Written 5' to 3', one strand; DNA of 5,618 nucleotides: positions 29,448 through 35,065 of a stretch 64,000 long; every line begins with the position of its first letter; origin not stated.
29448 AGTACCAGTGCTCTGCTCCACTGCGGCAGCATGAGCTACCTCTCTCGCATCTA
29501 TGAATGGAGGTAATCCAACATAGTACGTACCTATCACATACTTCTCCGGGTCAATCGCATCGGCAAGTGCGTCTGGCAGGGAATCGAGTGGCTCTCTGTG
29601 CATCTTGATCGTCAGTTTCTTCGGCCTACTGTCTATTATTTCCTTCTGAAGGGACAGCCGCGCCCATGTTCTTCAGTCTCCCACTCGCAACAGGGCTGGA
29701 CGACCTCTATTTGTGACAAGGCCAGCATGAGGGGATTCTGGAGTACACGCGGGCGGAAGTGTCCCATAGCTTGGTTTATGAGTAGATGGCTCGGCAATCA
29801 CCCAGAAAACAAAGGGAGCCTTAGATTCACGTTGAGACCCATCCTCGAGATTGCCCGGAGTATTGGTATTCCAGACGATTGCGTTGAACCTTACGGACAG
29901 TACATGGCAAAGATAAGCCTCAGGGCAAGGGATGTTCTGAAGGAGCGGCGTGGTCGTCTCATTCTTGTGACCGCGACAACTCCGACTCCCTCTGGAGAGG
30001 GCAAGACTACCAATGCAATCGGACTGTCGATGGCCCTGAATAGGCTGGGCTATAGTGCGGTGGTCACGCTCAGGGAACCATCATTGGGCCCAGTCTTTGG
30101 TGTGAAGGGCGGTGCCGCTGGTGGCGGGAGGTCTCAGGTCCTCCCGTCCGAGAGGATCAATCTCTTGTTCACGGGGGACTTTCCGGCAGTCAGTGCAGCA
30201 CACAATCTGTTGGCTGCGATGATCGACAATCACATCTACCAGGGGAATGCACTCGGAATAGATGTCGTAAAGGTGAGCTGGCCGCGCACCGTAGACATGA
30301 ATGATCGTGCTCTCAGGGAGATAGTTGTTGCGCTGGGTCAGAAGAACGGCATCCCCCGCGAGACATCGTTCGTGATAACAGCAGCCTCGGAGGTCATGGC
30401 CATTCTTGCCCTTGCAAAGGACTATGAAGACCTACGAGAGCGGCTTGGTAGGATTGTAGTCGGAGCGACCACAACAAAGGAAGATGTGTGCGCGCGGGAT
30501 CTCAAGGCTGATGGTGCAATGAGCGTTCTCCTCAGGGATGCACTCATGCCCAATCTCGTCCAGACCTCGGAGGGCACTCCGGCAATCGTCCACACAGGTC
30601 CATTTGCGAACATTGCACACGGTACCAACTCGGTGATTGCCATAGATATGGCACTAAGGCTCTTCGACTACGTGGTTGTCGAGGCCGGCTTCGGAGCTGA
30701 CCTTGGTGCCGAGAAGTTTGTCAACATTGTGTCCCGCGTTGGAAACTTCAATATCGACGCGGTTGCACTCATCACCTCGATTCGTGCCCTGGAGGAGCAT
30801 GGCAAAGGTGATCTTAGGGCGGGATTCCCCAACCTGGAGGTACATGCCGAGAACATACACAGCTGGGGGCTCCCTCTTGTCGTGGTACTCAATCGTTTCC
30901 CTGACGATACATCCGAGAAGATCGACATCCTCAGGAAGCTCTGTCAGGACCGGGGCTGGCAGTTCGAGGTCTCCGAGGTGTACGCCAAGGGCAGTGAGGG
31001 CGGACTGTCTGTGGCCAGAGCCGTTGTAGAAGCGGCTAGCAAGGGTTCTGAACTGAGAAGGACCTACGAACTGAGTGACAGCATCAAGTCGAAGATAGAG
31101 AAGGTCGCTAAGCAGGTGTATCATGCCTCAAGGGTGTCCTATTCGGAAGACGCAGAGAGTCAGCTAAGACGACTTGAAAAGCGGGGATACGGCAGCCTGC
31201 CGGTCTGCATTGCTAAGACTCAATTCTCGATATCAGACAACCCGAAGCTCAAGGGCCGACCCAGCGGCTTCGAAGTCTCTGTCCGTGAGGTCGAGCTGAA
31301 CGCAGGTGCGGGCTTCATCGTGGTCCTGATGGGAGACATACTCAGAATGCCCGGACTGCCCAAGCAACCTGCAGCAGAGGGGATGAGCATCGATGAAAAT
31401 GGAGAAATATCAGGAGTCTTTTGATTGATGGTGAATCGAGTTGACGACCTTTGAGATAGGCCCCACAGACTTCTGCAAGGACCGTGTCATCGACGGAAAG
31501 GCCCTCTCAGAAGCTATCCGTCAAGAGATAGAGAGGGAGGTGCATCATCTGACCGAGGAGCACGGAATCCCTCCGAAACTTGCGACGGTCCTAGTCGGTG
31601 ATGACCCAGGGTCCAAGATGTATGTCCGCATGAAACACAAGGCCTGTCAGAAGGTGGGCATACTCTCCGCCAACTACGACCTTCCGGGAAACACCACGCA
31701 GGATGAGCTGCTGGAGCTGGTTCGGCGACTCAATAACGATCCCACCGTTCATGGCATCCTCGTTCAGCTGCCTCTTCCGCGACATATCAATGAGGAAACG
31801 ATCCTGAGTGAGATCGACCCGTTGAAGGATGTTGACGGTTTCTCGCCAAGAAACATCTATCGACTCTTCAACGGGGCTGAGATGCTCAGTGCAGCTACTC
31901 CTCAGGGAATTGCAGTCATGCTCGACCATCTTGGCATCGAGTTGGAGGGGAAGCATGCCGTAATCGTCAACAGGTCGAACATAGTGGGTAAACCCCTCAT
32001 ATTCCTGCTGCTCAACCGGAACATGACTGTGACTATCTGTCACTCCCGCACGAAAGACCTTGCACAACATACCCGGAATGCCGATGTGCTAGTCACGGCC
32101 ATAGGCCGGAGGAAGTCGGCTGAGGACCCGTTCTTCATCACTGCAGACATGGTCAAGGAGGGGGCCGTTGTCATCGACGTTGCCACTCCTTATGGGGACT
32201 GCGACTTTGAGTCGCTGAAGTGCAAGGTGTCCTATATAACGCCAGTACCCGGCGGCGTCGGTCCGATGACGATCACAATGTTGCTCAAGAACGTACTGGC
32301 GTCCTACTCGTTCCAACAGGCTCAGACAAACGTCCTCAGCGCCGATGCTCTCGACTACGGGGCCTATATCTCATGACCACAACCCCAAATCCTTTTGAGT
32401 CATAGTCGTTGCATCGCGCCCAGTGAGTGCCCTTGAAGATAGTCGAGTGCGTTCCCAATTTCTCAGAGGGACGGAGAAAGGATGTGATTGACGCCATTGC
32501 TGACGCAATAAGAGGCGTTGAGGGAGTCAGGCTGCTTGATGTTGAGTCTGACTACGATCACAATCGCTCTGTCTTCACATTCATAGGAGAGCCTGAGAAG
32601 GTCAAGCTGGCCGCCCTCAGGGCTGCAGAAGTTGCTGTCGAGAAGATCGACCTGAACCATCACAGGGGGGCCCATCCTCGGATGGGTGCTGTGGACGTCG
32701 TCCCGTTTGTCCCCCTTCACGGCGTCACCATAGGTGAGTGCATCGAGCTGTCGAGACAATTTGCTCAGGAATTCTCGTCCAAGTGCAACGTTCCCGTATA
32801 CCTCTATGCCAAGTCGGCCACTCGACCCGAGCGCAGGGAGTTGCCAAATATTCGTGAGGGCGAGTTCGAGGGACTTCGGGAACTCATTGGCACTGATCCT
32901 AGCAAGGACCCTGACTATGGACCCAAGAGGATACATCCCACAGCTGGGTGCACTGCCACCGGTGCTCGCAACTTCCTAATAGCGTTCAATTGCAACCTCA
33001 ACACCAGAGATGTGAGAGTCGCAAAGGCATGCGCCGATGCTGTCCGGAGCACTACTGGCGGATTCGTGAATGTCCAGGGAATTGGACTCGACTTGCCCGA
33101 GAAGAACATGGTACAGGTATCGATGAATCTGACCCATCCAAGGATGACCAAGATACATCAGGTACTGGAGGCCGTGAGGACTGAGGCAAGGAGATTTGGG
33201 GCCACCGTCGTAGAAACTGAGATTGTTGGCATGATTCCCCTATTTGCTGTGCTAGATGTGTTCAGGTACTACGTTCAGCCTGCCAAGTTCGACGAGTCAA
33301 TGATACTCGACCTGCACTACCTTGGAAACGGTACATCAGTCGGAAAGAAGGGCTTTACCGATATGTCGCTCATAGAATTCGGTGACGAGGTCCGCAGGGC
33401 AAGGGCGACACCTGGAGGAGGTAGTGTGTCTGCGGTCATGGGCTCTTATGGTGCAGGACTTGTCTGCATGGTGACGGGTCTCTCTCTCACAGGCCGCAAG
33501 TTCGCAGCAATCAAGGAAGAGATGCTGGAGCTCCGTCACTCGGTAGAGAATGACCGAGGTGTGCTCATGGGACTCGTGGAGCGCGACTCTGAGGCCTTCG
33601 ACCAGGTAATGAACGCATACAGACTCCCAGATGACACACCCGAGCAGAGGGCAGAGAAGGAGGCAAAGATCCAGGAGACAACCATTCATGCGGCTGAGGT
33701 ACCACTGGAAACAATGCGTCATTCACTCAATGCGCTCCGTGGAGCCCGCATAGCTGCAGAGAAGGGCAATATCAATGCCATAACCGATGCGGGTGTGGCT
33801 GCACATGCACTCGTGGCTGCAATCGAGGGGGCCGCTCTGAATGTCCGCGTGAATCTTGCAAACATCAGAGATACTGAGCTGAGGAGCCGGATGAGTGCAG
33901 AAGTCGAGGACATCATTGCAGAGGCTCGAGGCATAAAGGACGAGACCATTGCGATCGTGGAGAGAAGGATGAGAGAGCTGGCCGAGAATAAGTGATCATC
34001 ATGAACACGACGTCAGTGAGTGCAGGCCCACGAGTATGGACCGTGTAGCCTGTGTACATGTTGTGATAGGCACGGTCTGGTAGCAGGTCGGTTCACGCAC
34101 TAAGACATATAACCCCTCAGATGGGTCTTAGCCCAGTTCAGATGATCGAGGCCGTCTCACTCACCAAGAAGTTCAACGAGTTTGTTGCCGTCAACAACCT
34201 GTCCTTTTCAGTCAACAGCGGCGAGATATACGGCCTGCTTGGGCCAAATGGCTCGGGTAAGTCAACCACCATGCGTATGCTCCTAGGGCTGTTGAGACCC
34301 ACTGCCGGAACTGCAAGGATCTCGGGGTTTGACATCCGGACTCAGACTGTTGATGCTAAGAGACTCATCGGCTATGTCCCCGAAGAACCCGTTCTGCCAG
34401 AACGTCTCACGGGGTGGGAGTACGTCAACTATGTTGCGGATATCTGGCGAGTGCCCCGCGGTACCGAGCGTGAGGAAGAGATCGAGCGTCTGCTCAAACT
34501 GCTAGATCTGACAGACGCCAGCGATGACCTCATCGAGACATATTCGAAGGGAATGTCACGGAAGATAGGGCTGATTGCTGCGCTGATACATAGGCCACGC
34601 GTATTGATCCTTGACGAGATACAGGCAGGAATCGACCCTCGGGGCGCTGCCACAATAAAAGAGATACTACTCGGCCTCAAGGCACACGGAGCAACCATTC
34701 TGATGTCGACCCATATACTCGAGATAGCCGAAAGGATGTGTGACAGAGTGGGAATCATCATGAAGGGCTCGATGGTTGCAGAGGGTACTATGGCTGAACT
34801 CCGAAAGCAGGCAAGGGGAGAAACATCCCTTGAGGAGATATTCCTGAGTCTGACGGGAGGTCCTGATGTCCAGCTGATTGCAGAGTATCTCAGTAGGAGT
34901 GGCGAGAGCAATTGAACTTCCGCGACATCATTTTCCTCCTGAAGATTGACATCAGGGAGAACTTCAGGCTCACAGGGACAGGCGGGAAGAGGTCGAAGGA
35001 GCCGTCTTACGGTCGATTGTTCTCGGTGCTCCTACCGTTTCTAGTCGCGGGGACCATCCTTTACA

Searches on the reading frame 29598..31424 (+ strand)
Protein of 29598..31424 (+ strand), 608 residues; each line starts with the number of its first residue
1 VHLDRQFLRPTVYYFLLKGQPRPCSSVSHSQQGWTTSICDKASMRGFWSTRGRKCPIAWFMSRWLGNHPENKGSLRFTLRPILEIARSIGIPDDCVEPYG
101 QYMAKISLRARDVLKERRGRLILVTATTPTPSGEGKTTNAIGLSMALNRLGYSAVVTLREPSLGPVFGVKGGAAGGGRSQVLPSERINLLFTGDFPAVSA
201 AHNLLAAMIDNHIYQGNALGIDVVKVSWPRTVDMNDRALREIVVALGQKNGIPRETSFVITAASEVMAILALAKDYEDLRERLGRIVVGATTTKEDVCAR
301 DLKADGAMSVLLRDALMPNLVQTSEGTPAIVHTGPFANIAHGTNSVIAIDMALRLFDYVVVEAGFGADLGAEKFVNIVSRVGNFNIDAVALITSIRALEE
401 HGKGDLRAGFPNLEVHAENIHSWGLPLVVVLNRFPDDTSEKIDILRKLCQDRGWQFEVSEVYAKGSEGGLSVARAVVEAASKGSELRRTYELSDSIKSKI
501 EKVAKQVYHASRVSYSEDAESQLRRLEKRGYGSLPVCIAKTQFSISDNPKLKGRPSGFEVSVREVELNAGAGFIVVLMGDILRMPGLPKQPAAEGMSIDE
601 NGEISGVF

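Call 22: search_protein_families(library=pfam, proteins=[window:29598-31424:+], max_evalue=0.0001)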
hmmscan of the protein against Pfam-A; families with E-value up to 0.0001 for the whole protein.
window:29598-31424:+ (608 aa): 1 family
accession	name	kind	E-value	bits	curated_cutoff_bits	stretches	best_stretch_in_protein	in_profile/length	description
PF01268.25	FTHFS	-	8.3e-224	744.4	27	1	78-608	11-556/556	Formate--tetrahydrofolate ligase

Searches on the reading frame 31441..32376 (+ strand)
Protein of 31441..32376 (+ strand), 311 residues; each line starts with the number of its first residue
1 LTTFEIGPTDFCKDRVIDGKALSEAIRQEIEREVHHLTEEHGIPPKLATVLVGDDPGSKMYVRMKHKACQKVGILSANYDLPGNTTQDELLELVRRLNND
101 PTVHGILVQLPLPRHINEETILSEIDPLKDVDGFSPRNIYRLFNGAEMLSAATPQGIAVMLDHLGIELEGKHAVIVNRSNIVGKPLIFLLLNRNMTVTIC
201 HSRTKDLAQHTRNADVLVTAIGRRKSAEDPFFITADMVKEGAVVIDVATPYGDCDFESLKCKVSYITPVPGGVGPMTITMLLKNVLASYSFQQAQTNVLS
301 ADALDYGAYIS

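Call 22: search_protein_families(library=pfam, proteins=[window:31441-32376:+], max_evalue=0.0001)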
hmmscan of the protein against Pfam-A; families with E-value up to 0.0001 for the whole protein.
window:31441-32376:+ (311 aa): 3 families
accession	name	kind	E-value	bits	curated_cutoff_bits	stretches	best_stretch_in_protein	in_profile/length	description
PF02882.25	THF_DHG_CYH_C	-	5.8e-54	182.2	27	1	136-290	2-157/160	Tetrahydrofolate dehydrogenase/cyclohydrolase, NAD(P)-binding domain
PF00763.28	THF_DHG_CYH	-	2.5e-45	153.9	32.8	1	17-132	1-115/115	Tetrahydrofolate dehydrogenase/cyclohydrolase, catalytic domain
PF01262.27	AlaDh_PNT_C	-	1e-05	25.5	23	1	196-254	75-135/214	Alanine dehydrogenase/PNT, C-terminal domain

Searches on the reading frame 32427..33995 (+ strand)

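Call 22: search_protein_families(library=pfam, proteins=[window:32427-33995:+], max_evalue=0.0001)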
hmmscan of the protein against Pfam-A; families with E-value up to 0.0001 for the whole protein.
window:32427-33995:+ (522 aa): 3 families
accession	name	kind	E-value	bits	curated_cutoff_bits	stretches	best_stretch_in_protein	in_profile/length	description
PF07837.17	FTCD_N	-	6.1e-73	244.7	27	1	5-181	1-176/176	Formiminotransferase domain, N-terminal subdomain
PF04961.17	FTCD_C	-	2e-56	191.1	24.5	1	315-494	2-181/182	Formiminotransferase-cyclodeaminase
PF02971.19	FTCD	-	1.2e-24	87.3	24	1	183-287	1-111/145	Formiminotransferase domain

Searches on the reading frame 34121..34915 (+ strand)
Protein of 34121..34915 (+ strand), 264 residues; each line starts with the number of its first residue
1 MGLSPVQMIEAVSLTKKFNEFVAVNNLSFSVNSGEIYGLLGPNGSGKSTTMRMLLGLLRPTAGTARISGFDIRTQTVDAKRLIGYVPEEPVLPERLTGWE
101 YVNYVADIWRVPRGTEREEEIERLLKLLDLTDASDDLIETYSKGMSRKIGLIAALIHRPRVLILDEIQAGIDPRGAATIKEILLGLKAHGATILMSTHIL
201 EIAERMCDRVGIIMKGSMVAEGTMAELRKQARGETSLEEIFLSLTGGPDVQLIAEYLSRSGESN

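Call 48: search_protein_families(library=pfam, proteins=[window:34121-34915:+], max_evalue=0.0001)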
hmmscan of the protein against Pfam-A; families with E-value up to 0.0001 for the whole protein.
window:34121-34915:+ (264 aa): 3 families
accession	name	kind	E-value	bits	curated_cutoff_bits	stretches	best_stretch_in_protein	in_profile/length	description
PF00005.33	ABC_tran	-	1.7e-30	106.8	25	1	24-166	1-134/137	ABC transporter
PF13304.12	AAA_21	-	4.4e-14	53.7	27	1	135-202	232-302/304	AAA domain, putative AbiEii toxin, Type IV TA system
PF13401.12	AAA_22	-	5.2e-05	24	27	0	39-190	10-115/130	AAA domain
